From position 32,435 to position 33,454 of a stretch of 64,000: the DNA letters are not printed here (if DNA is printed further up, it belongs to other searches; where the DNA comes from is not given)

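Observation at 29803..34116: Methyltransferase + TPR/GT41 glycosyltransferase pair inserted between the alpha and beta genes of a two-subunit Fe-S hydro-lyase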

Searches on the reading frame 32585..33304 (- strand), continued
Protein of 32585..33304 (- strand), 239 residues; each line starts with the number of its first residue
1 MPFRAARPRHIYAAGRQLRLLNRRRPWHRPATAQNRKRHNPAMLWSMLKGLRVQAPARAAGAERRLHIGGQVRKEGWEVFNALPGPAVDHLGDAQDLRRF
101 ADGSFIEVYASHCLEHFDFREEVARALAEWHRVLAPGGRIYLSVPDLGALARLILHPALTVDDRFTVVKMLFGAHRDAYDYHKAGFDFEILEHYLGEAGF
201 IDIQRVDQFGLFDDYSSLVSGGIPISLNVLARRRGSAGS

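Call 54: find_encoding_contigs(protein=P0230, flank=8000, max_places=2)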
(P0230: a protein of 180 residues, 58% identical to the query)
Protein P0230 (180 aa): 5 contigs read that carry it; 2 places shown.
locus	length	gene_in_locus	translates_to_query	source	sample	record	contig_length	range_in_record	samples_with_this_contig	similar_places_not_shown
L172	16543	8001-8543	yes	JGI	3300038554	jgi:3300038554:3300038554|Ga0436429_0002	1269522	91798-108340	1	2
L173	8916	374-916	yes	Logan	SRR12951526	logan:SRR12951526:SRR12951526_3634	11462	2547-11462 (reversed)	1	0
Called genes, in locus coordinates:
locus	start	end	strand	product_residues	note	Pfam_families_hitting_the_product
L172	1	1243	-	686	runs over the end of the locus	PF00990:GGDEF, PF00563:EAL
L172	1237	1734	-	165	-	PF07963:N_methyl (faint), PF12019:GspH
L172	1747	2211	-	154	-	PF16732:ComP_DUS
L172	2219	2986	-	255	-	PF07317:PilZN, PF07238:PilZ (weak)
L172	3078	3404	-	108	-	PF05400:FliT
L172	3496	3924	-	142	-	PF02561:FliS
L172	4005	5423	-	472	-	PF02465:FliD_N, PF07196:Flagellin_IN, PF07195:FliD_C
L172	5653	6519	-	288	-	PF00669:Flagellin_N, PF00700:Flagellin_C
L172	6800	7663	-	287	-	PF00669:Flagellin_N, PF00700:Flagellin_C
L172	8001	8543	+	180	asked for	PF13489:Methyltransf_23 (weak), PF08241:Methyltransf_11, PF13649:Methyltransf_25 (weak)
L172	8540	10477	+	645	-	PF00515:TPR_1 (faint), PF07719:TPR_2 (faint), PF13176:TPR_7 (faint), PF13424:TPR_12 (faint), PF13428:TPR_14 (faint), PF13432:TPR_16, PF23914:TPR_CcmH_CycH (faint), PF13844:Glyco_transf_41, +5 more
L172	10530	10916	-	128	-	PF04892:VanZ-LLP1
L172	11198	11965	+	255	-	PF01975:SurE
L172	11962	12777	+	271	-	PF01135:PCMT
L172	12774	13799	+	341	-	PF01476:LysM, PF01551:Peptidase_M23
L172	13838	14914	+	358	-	PF00140:Sigma70_r1_2, PF04542:Sigma70_r2, PF04539:Sigma70_r3, PF04545:Sigma70_r4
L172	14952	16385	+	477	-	PF05958:tRNA_U5-meth_tr, PF13649:Methyltransf_25 (weak), PF13847:Methyltransf_31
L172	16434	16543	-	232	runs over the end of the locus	PF01027:Bax1-I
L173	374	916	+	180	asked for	PF13489:Methyltransf_23 (weak), PF08241:Methyltransf_11, PF13649:Methyltransf_25 (weak)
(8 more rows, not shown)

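Call 74: list_cluster_members(proteins=[P0230, P0121, P0001])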
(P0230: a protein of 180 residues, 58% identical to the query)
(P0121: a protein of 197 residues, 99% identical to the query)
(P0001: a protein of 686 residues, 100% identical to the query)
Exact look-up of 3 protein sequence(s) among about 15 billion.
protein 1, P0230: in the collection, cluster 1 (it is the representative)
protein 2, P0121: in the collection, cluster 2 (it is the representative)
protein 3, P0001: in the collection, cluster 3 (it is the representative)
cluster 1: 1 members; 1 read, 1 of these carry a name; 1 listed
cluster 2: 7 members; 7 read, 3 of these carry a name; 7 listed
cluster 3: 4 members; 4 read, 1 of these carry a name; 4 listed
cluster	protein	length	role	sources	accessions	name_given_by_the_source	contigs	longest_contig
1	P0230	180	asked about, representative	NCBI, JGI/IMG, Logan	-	predicted SAM-dependent methyltransferase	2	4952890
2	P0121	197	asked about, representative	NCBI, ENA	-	-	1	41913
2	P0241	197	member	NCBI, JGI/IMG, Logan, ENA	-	predicted SAM-dependent methyltransferase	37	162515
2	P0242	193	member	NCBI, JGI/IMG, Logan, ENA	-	predicted SAM-dependent methyltransferase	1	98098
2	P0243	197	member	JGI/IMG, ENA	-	predicted SAM-dependent methyltransferase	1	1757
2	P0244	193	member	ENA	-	-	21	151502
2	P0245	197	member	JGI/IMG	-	-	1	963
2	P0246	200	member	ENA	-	-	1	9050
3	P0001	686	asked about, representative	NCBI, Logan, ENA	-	-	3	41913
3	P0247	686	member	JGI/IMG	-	protein O-GlcNAc transferase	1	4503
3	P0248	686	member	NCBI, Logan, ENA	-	-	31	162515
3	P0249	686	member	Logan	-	-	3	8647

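Call 83: search_protein_representatives(alignment_id=A1)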
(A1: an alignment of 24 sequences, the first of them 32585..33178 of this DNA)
Query: 24 sequences, 192 profile positions. Proteins with E-value up to 0.001 (for the whole library): 16222; up to 1e-10: 3772; up to 1e-30: 394. The best 150 are listed.
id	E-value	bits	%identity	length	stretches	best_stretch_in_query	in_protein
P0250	1.0e-95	335.1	-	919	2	13-191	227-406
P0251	1.6e-83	295.4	-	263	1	13-190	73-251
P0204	5.9e-80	283.7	-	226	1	17-190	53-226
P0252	1.9e-79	282.1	-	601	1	13-190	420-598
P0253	2.3e-79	281.8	-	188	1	17-191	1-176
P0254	1.8e-78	278.9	-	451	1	12-188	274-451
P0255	8.4e-78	276.7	-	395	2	13-191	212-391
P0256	1.1e-77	276.3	-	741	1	13-190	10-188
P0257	1.3e-77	276.1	-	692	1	17-190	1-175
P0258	2.1e-77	275.4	-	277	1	15-188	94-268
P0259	6.0e-77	273.9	-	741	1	17-189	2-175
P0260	6.4e-77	273.8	-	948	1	15-189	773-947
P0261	1.2e-76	272.9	-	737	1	13-188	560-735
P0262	1.7e-76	272.5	-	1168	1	13-190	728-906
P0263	3.6e-76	271.4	-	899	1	12-190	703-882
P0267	3.2e-75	268.3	-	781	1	13-188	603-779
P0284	2.4e-72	258.9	-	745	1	17-190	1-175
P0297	1.3e-69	249.9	-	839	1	17-191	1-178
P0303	5.8e-67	241.3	-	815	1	17-191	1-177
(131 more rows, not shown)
